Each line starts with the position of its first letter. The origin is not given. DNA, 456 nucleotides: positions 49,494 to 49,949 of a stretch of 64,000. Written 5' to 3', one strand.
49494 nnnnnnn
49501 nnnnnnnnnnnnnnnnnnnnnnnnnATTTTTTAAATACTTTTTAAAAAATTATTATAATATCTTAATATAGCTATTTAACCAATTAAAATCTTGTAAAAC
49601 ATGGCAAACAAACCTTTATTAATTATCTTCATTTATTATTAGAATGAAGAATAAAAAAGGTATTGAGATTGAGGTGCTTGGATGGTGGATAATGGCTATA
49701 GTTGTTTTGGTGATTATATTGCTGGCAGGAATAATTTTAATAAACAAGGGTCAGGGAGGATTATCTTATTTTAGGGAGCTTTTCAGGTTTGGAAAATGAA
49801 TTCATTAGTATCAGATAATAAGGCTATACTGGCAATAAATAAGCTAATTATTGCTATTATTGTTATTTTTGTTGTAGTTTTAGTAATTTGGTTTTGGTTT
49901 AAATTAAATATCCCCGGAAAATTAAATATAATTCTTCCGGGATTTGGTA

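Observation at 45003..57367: Complete type IV pilus-like locus with bacterial-style G|FxxxE prepilin signatures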

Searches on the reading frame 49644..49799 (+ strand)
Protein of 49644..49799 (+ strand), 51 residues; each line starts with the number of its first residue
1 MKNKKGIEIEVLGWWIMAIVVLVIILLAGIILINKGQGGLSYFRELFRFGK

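Call 3: search_protein_families(library=pfam, proteins=[window:49644-49799:+], max_evalue=1)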
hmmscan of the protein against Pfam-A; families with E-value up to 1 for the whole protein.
window:49644-49799:+ (51 aa): 2 families
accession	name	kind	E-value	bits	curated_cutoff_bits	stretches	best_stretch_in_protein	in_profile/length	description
PF14316.11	DUF4381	-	0.086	13.6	27.2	1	11-33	18-41/145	Domain of unknown function (DUF4381)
PF05454.16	DAG1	-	0.3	10.9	23.3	1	12-33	146-167/290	Dystroglycan (Dystrophin-associated glycoprotein 1)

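Call 80: list_cluster_members(proteins=[window:49644-49799:+, window:51427-51540:+, window:54721-55185:+, P0244, P0300, P0350, P0393, window:56507-57367:+, window:45003-47270:+])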
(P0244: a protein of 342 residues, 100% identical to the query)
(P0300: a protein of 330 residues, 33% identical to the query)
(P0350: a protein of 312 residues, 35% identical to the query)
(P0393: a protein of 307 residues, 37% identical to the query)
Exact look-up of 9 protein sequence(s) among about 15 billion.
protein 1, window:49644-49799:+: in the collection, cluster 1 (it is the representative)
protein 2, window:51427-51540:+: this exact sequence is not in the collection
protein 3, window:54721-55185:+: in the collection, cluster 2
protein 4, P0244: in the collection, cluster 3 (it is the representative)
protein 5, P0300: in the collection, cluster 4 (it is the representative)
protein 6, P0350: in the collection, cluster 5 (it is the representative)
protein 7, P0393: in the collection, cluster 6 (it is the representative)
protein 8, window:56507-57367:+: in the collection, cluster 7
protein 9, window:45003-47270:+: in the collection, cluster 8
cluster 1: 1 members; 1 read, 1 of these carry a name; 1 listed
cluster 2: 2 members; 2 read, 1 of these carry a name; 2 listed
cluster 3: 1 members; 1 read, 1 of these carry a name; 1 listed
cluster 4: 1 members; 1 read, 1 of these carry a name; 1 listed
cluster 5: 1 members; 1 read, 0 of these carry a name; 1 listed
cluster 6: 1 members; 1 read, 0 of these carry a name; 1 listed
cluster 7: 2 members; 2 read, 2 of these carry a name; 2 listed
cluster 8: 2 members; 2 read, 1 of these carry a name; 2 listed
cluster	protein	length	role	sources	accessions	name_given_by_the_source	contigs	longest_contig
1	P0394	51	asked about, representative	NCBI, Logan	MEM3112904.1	MAG: hypothetical protein QXI33_00575 [Candidatus Pacearchaeota archaeon]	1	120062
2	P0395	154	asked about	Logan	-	-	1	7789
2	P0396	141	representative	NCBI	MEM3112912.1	MAG: hypothetical protein QXI33_00615 [Candidatus Pacearchaeota archaeon]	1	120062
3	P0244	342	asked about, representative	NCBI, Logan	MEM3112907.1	MAG: hypothetical protein QXI33_00590 [Candidatus Pacearchaeota archaeon]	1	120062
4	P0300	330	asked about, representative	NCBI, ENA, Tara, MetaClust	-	strand:+ start:1538 stop:2530 length:993 start_codon:yes stop_codon:yes gene_type:complete | TARA_037_MES_0.1-0.22_scaffold223934_1_gene225807 "" ""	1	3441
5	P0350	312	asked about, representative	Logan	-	-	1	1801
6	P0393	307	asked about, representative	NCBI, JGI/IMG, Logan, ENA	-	-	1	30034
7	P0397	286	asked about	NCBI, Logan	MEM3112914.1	MAG: A24 family peptidase [Candidatus Pacearchaeota archaeon]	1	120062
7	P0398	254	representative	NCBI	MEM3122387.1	MAG: hypothetical protein QXH60_03020, partial [Candidatus Pacearchaeota archaeon]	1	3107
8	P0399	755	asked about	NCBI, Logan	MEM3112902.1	MAG: type II/IV secretion system ATPase subunit [Candidatus Pacearchaeota archaeon]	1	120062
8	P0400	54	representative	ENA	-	-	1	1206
